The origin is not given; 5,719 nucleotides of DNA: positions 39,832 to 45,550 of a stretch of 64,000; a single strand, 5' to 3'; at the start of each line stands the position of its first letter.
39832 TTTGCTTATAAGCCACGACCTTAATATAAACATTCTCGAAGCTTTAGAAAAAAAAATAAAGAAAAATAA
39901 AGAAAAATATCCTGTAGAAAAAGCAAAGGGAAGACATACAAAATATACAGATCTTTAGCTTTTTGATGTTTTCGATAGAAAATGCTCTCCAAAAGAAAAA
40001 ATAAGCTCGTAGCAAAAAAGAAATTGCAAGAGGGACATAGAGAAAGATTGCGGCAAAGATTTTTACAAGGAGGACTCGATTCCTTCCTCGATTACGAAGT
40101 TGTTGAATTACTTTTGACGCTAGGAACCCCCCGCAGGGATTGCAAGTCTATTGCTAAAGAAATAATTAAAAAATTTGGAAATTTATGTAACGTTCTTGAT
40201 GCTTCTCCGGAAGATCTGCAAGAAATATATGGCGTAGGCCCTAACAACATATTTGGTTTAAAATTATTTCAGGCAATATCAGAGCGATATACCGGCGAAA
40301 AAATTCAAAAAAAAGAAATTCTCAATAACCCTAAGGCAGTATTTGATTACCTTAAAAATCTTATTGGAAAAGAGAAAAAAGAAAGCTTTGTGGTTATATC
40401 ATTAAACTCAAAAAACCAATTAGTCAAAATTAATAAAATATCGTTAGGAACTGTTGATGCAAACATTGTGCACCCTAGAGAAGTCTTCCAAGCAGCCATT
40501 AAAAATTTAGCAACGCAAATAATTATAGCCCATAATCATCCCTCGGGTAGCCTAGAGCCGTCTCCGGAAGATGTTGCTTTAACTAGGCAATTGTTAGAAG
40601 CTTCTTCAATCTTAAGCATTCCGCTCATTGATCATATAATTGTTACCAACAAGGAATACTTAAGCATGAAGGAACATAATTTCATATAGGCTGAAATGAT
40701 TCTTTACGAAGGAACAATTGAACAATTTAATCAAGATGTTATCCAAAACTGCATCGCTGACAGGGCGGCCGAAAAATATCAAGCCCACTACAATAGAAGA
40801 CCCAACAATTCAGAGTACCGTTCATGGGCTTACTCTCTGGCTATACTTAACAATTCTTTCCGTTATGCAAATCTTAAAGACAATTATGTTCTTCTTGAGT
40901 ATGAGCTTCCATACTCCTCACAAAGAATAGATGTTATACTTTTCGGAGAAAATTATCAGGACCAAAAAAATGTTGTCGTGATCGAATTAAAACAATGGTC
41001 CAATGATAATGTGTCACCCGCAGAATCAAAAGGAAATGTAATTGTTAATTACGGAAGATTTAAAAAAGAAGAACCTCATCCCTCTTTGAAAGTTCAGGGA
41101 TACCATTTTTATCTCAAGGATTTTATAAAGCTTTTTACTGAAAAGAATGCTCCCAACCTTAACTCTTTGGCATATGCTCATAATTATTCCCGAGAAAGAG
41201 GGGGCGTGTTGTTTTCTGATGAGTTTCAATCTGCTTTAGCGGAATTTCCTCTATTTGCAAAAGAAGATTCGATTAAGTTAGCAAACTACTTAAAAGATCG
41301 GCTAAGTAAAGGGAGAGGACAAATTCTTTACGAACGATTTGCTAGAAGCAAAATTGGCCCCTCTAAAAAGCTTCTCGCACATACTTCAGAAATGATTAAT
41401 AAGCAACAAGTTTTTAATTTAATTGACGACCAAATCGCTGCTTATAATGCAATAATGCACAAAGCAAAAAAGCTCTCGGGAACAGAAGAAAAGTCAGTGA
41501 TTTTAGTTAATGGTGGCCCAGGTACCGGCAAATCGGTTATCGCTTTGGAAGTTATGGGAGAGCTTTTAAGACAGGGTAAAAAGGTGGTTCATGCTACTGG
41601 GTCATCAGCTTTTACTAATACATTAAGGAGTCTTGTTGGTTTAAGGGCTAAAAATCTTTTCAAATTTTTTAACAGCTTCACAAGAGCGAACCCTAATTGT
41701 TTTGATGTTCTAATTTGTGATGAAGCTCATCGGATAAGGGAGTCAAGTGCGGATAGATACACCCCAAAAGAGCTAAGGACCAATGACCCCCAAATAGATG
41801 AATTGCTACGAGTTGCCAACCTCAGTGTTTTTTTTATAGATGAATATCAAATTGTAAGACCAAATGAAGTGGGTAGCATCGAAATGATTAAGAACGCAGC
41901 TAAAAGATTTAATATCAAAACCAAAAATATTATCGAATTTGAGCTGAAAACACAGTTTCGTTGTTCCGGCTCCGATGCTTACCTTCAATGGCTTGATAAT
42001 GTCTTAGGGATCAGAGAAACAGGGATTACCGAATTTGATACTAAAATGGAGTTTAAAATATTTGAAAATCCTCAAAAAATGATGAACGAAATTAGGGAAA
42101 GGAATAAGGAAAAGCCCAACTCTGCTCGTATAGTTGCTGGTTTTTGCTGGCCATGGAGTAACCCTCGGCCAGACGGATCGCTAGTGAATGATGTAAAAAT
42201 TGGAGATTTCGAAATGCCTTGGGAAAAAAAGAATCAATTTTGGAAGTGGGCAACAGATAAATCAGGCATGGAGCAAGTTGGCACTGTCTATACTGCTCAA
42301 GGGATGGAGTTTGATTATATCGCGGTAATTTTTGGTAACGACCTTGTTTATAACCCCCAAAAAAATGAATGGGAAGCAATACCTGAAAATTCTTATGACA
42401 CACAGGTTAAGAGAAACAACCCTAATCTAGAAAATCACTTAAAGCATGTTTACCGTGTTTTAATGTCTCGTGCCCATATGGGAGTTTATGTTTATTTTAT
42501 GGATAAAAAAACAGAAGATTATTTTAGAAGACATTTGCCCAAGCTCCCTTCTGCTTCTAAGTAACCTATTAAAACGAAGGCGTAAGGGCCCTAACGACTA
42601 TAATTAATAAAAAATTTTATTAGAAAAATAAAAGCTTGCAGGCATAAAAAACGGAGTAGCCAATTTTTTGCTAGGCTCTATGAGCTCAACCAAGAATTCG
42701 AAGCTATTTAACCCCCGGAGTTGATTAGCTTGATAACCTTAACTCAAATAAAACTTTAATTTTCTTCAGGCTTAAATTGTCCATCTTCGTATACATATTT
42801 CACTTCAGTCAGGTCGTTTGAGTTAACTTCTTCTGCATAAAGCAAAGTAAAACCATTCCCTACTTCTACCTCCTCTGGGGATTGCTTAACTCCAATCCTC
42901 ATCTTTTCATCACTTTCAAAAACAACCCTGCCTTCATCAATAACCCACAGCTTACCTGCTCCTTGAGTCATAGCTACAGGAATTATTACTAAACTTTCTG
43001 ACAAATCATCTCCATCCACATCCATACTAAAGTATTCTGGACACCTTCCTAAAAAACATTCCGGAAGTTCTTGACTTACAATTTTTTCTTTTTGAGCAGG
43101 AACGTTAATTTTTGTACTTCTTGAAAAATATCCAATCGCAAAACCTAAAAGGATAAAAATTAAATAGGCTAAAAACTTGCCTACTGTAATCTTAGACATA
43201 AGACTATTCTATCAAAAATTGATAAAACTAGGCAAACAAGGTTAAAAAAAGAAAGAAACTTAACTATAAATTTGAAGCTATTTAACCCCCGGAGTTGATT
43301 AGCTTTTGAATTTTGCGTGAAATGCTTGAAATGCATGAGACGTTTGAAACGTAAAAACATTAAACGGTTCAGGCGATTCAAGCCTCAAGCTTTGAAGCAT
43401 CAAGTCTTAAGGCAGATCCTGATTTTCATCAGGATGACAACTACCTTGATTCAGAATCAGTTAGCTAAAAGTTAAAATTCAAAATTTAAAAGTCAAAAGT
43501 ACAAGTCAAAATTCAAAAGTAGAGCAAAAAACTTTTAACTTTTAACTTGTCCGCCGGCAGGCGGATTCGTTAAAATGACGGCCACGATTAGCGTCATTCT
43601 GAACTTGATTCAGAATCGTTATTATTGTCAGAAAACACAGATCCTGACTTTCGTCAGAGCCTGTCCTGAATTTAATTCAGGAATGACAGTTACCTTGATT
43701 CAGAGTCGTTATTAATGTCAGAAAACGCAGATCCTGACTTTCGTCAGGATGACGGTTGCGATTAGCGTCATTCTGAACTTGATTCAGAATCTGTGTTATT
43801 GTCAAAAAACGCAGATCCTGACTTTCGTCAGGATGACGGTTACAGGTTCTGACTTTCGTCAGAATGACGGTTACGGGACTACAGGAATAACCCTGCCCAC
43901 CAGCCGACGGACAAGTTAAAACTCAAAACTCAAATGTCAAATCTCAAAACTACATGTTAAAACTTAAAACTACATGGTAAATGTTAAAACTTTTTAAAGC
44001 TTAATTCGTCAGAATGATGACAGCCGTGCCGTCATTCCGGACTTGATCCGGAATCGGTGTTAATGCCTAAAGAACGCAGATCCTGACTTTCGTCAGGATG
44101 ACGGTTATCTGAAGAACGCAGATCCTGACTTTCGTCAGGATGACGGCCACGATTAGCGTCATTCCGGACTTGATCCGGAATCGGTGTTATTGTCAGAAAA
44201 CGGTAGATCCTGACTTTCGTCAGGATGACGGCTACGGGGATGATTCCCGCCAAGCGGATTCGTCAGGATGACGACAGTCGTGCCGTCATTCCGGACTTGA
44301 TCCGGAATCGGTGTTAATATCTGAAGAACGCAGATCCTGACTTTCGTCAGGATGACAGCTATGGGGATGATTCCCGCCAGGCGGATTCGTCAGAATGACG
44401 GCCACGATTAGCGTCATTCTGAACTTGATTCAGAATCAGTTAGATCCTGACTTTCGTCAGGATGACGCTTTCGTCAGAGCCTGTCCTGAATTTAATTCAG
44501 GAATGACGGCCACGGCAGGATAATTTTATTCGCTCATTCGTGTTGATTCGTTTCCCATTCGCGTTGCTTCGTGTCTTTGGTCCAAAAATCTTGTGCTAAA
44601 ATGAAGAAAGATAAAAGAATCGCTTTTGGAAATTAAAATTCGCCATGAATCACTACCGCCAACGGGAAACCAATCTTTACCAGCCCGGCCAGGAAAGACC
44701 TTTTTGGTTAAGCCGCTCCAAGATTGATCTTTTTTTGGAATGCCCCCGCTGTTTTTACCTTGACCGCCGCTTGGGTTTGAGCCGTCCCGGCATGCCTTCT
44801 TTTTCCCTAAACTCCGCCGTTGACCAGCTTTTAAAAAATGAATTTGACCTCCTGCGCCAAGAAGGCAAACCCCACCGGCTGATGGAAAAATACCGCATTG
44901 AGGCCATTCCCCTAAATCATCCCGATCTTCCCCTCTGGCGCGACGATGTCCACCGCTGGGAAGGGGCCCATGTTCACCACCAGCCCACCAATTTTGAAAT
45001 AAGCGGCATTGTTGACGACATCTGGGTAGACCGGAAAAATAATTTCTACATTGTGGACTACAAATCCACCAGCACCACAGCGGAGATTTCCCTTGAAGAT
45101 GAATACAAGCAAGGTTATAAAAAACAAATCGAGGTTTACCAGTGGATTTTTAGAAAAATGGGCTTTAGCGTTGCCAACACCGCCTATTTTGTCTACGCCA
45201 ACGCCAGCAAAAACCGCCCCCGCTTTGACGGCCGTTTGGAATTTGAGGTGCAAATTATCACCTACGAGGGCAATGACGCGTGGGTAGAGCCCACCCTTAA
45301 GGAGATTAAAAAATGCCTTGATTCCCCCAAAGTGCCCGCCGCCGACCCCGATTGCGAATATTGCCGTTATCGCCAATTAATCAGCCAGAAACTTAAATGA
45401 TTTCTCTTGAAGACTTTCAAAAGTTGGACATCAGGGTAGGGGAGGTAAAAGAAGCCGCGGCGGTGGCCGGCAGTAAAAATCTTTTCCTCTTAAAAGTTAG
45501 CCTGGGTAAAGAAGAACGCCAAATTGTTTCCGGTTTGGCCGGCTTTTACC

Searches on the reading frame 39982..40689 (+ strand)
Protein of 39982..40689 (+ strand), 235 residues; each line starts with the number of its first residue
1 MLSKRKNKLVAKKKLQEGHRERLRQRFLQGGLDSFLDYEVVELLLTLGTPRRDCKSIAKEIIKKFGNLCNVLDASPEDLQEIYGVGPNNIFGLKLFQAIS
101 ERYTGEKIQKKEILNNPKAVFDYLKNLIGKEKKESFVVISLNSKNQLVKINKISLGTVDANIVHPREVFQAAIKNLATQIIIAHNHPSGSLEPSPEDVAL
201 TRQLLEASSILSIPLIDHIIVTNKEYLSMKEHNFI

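Call 44: search_protein_families(library=pfam, proteins=[window:39982-40689:+], max_evalue=0.001)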
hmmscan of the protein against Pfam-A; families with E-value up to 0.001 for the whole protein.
window:39982-40689:+ (235 aa): 3 families
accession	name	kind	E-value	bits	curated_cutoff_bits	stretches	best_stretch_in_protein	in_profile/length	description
PF04002.20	RadC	-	3e-43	147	22.1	1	114-233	1-120/121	RadC-like JAB domain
PF20582.4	UPF0758_N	-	1.4e-09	38.3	27.1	1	20-88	7-74/77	UPF0758 N-terminal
PF12826.13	HHH_2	-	0.0001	22.8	27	1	56-87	14-45/64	Helix-hairpin-helix motif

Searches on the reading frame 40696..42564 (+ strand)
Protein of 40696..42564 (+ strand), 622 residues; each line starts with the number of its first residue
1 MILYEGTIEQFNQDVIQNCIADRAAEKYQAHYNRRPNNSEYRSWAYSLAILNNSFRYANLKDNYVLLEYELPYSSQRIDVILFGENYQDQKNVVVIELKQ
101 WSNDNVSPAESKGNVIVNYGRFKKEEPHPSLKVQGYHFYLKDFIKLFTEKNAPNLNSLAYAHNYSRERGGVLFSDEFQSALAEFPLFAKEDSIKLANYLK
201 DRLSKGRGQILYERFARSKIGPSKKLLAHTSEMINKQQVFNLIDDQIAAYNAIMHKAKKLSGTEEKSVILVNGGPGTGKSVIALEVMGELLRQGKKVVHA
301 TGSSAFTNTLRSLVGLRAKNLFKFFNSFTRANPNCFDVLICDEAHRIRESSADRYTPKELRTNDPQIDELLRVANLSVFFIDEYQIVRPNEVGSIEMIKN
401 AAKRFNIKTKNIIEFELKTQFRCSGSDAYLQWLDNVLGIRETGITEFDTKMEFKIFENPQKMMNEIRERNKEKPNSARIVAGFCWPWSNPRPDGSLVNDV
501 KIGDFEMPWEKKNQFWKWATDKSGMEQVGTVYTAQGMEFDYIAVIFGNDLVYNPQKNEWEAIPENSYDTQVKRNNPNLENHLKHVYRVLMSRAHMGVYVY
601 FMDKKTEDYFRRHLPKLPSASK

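Call 44: search_protein_families(library=pfam, proteins=[window:40696-42564:+], max_evalue=0.001)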
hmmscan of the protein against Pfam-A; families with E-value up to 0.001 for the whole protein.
window:40696-42564:+ (622 aa): 8 families
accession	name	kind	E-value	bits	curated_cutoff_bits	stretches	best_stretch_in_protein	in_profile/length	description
PF09848.15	SLFN-g3_helicase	-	1.3e-84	285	24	1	266-603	1-354/354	Schlafen group 3, DNA/RNA helicase domain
PF13604.12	AAA_30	-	3.5e-07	30.6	27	1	263-354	15-107/191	AAA domain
PF00004.35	AAA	-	4.8e-07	30.7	21.2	1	269-354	1-76/131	ATPase family associated with various cellular activities (AAA)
PF04851.21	ResIII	-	1.2e-06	29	22.5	0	241-296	3-55/164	Type III restriction enzyme, res subunit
PF13401.12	AAA_22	-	1.4e-05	25.8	27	1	265-351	4-97/130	AAA domain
PF13245.12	AAA_19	-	0.00013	22.6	25.1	1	265-388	10-103/134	AAA domain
PF20720.3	nSTAND3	-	0.00034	20.8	27.2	0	263-306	14-57/155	Novel STAND NTPase 3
PF24883.2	NPHP3_N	-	0.00063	20.4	24.8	0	261-301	17-57/164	Nephrocystin 3, N-terminal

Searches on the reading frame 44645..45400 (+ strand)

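Call 44: search_protein_families(library=pfam, proteins=[window:44645-45400:+], max_evalue=0.001)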
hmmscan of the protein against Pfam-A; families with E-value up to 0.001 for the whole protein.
window:44645-45400:+ (251 aa): 3 families
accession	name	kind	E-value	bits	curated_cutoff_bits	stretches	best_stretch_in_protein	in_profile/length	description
PF12705.13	PDDEXK_1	-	8.3e-16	59.1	22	1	22-244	2-244/247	PD-(D/E)XK nuclease superfamily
PF12684.13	DUF3799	-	2.2e-05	24.8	26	1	129-241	114-231/233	PDDEXK-like domain of unknown function (DUF3799)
PF01930.23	Cas_Cas4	-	3.5e-05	24.4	22.7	1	113-245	45-157/160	Domain of unknown function DUF83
